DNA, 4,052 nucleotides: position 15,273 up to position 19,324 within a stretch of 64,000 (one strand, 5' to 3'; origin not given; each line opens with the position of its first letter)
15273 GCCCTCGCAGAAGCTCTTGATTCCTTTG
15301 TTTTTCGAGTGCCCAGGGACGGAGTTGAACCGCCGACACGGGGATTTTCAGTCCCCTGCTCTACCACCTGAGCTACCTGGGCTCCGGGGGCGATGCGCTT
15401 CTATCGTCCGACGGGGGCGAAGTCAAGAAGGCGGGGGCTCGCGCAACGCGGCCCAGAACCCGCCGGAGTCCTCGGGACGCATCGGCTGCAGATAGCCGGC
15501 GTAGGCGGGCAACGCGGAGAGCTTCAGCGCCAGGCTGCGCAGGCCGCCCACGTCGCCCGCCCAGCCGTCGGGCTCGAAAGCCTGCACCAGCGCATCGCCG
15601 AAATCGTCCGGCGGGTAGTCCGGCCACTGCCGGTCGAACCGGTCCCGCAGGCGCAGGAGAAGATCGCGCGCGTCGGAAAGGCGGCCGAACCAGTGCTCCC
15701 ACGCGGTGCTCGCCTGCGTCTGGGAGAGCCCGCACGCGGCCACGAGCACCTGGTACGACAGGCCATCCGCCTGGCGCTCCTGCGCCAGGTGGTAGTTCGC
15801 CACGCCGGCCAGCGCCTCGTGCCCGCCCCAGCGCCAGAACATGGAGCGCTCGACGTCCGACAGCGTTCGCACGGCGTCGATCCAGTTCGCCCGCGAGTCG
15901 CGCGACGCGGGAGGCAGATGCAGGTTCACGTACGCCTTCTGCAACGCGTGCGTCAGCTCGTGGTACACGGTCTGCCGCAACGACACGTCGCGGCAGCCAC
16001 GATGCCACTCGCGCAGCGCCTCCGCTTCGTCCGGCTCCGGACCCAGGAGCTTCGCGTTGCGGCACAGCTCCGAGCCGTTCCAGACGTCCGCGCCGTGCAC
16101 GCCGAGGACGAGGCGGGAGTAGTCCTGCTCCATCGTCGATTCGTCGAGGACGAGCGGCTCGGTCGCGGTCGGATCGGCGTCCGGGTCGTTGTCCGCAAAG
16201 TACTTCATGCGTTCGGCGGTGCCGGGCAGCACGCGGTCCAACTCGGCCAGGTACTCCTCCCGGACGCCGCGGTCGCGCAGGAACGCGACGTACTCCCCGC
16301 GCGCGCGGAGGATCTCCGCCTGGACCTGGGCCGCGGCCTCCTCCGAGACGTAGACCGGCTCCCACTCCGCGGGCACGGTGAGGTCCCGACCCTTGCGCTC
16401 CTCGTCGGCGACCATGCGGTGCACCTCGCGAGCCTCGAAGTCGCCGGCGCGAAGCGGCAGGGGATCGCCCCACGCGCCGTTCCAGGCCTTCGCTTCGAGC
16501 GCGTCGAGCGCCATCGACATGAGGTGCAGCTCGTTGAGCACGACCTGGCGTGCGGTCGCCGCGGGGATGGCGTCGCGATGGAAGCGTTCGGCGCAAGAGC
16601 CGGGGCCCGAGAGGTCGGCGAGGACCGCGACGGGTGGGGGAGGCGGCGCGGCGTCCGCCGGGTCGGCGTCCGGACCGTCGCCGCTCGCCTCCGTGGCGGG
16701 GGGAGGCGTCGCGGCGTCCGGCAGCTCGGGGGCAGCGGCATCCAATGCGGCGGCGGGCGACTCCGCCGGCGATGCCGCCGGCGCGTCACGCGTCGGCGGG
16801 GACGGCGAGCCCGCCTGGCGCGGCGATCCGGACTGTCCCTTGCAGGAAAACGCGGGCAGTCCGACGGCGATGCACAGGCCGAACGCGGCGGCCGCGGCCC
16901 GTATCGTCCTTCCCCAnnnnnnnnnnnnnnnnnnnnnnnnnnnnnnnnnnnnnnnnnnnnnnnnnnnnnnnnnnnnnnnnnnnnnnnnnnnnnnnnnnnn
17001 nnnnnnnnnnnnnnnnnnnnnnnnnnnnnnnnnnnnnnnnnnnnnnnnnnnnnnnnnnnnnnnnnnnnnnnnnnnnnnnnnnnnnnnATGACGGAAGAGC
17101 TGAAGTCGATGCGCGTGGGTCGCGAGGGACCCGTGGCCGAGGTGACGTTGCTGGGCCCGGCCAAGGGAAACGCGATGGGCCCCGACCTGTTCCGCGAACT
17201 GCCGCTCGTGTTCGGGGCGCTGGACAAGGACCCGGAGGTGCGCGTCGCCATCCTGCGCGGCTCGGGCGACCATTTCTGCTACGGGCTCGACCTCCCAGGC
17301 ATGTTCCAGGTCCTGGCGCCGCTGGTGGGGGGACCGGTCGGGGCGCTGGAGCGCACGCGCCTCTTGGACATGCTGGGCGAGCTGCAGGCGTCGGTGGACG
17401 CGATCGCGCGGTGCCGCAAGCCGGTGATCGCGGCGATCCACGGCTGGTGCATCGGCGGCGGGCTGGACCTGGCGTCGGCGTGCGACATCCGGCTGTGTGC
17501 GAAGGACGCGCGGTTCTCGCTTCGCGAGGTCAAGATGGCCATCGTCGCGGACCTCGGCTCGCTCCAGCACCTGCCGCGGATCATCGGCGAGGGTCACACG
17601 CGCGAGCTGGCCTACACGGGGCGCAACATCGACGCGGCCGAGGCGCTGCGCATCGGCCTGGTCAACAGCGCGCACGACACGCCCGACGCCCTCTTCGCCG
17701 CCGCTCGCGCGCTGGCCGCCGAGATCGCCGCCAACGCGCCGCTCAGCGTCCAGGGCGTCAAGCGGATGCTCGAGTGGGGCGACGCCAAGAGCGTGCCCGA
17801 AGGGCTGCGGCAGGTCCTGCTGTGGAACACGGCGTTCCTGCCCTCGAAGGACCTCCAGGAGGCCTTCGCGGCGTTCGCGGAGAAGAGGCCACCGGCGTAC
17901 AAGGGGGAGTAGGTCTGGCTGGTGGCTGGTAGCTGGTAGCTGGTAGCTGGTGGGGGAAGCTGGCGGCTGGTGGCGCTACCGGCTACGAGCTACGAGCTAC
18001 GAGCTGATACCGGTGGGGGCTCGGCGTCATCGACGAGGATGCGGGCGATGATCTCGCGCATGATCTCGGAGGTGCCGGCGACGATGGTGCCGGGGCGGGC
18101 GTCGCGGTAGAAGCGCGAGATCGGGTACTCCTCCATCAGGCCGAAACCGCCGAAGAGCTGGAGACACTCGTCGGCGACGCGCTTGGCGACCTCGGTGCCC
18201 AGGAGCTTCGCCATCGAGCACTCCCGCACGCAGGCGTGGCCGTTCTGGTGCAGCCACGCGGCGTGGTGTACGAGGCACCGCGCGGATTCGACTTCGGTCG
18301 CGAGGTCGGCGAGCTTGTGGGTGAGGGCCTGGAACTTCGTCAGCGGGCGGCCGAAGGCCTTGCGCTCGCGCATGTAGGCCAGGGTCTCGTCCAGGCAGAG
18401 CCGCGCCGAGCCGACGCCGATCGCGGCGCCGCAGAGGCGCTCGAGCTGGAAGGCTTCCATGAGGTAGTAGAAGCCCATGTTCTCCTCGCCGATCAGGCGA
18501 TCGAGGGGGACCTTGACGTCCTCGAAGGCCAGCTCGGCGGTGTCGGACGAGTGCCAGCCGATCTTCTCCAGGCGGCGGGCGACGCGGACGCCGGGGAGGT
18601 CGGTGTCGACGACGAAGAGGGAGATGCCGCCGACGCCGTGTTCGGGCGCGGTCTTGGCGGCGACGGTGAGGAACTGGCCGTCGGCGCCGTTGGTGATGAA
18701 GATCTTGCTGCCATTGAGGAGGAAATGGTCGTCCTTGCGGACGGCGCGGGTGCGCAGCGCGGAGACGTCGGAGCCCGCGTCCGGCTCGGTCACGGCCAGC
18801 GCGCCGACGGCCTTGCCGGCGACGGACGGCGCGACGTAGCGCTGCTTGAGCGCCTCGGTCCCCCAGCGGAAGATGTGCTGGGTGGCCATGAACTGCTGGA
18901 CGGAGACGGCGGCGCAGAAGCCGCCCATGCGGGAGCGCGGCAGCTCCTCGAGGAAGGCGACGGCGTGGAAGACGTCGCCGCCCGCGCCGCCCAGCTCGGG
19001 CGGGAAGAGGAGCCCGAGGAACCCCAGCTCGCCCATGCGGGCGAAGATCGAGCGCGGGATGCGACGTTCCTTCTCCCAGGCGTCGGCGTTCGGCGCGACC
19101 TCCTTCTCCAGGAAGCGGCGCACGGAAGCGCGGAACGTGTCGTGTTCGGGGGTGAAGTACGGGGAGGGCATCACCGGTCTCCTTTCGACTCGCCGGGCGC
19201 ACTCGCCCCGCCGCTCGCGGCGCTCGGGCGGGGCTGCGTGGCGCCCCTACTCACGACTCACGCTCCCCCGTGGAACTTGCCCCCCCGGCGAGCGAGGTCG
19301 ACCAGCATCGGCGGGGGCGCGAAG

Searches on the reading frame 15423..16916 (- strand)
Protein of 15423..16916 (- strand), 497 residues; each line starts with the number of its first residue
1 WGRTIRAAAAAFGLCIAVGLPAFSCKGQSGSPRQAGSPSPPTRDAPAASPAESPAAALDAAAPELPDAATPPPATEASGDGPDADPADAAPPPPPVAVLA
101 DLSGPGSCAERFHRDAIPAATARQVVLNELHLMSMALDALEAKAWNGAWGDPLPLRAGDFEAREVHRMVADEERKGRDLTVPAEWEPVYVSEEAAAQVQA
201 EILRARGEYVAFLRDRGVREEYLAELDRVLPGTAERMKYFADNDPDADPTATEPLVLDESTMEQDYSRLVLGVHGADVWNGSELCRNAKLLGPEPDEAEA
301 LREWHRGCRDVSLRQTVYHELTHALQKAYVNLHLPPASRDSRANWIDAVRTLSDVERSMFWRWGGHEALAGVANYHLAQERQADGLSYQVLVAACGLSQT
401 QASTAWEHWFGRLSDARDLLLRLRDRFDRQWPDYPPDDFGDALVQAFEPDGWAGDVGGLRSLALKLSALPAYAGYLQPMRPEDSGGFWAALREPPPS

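Call 61: find_homologous_proteins(query=window:15423-16916:-)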
Query window:15423-16916:- (497 aa): 7 proteins with E <= 0.001 among 8000 candidates.
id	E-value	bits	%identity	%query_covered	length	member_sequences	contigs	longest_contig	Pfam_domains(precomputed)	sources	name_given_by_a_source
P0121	0.0e+0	1128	100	100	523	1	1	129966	-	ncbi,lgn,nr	ncbi:MAG: hypothetical protein HY907_06100 [Deltaproteobacteria bacterium]|nr:hypothetical protein [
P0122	1.8e-172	593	58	95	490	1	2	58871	-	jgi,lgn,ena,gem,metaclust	metaclust:\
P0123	2.1e-171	589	67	77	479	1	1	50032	-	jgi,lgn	jgi:hypothetical protein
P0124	1.4e-166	573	62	83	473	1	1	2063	-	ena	-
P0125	8.6e-166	571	59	93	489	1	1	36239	-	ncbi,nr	ncbi:MAG: hypothetical protein GYA57_05895 [Myxococcales bacterium]|nr:hypothetical protein [Myxococ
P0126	5.7e-145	502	59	78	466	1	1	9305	-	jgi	jgi:hypothetical protein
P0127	1.6e-110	389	60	59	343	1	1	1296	-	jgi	jgi:hypothetical protein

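Call 63: search_protein_families(library=pfam, proteins=[P0121], max_evalue=0.001)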
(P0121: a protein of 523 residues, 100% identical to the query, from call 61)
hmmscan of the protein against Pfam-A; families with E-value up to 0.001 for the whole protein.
P0121 (523 aa): 0 families

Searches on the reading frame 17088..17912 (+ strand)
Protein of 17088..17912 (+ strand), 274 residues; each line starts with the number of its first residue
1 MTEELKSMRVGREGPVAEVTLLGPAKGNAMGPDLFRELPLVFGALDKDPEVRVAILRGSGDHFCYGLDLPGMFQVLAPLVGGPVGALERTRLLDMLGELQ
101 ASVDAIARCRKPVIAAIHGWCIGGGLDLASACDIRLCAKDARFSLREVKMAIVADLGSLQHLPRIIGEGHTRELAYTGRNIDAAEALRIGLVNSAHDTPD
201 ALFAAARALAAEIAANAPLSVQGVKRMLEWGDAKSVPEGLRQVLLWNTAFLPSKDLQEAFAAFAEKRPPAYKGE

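Call 63: search_protein_families(library=pfam, proteins=[window:17088-17912:+], max_evalue=0.001)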
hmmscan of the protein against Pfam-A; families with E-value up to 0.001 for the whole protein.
window:17088-17912:+ (274 aa): 2 families
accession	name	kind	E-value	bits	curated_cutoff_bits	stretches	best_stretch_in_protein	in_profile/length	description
PF00378.25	ECH_1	-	2e-47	162.1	27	1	13-273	3-250/251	Enoyl-CoA hydratase/isomerase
PF16113.10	ECH_2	-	3.5e-22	79.8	27.2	1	18-195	3-171/335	Enoyl-CoA hydratase/isomerase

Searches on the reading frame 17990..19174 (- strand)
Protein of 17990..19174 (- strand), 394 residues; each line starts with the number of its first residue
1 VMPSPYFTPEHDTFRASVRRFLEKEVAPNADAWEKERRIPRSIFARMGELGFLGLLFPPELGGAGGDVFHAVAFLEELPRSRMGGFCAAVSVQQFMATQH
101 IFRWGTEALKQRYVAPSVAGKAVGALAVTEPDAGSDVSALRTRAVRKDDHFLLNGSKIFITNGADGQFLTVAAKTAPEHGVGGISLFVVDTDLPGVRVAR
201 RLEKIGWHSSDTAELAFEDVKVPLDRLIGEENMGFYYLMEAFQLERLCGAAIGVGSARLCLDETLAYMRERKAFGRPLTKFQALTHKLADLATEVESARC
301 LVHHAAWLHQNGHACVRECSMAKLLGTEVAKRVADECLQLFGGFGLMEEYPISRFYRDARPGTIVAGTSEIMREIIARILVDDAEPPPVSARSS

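Call 10: find_encoding_contigs(protein=window:17990-19174:-, flank=10000, max_places=6)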
Protein window:17990-19174:- (394 aa): no gene with exactly this product is on record in the collection.
